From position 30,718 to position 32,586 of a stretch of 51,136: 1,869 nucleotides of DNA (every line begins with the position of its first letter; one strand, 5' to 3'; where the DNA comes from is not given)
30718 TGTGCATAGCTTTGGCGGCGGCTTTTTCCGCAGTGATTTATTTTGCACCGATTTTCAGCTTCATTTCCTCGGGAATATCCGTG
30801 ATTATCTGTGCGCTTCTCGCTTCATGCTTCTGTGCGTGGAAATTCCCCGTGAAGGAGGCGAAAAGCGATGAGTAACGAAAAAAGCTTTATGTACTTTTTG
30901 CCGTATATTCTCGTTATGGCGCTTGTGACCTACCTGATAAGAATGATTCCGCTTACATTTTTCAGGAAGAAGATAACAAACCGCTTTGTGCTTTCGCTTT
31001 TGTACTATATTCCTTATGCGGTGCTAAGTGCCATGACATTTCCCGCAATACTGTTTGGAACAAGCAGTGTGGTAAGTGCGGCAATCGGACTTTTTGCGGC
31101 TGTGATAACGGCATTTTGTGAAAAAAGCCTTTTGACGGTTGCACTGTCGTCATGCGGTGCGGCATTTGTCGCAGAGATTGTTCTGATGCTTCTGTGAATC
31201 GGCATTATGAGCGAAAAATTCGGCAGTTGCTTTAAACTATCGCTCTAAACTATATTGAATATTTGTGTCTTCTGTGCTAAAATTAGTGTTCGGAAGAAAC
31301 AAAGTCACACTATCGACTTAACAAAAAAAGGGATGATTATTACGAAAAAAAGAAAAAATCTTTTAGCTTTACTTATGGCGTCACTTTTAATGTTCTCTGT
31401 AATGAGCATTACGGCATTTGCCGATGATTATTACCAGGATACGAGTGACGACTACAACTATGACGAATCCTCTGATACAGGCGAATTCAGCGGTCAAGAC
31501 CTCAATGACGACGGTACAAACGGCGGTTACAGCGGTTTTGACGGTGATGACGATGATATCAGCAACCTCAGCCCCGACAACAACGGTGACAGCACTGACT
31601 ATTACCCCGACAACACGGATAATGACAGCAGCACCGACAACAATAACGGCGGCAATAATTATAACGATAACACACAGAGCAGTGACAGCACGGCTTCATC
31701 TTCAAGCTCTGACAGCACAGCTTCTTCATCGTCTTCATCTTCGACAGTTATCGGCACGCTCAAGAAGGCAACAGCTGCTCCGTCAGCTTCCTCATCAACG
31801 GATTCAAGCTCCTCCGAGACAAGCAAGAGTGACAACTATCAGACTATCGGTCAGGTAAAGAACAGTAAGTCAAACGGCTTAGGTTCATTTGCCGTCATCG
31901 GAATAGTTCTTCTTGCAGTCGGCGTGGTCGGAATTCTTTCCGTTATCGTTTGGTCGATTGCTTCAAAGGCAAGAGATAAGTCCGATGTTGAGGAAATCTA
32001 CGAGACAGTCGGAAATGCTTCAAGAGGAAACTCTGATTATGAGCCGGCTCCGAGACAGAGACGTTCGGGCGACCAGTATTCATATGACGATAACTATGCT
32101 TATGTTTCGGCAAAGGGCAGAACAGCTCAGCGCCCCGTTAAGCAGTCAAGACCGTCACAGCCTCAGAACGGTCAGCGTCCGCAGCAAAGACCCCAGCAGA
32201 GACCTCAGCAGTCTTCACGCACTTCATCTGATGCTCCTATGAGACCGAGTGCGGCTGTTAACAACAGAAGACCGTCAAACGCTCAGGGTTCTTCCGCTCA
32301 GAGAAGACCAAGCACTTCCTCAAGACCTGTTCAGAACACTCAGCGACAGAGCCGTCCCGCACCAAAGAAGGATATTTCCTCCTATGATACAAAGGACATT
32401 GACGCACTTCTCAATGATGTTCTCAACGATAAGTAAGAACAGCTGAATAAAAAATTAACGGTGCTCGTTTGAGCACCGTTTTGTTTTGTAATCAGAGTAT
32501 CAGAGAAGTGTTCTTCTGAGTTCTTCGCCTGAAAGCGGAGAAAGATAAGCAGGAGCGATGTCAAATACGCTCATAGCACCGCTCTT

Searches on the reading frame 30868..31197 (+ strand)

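Call 14: search_protein_families(library=pfam, proteins=[window:30868-31197:+])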
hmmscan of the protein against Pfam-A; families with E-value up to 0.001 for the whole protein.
window:30868-31197:+ (109 aa): 1 family
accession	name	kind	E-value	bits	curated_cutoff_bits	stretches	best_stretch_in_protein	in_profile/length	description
PF05437.17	AzlD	-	7.6e-16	58.5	23.7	1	13-101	4-97/99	Branched-chain amino acid transport protein (AzlD)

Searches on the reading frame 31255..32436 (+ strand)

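Call 14: search_protein_families(library=pfam, proteins=[window:31255-32436:+])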
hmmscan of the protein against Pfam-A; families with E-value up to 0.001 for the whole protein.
window:31255-32436:+ (393 aa): 1 family
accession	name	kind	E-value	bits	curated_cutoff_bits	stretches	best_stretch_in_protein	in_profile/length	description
PF05808.16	Podoplanin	-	0.0001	23.1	30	1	139-236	32-131/135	Podoplanin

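Call 57: search_protein_families(library=ncbifam, proteins=[window:31255-32436:+], max_evalue=0.001)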
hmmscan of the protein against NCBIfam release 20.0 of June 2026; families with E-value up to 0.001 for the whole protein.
window:31255-32436:+ (393 aa): 1 family
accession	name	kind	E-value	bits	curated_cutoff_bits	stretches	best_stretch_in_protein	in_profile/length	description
NF043060.1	MAP_0585_fam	equivalog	0.00036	20.6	170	0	256-368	47-155/319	MAP_0585 family protein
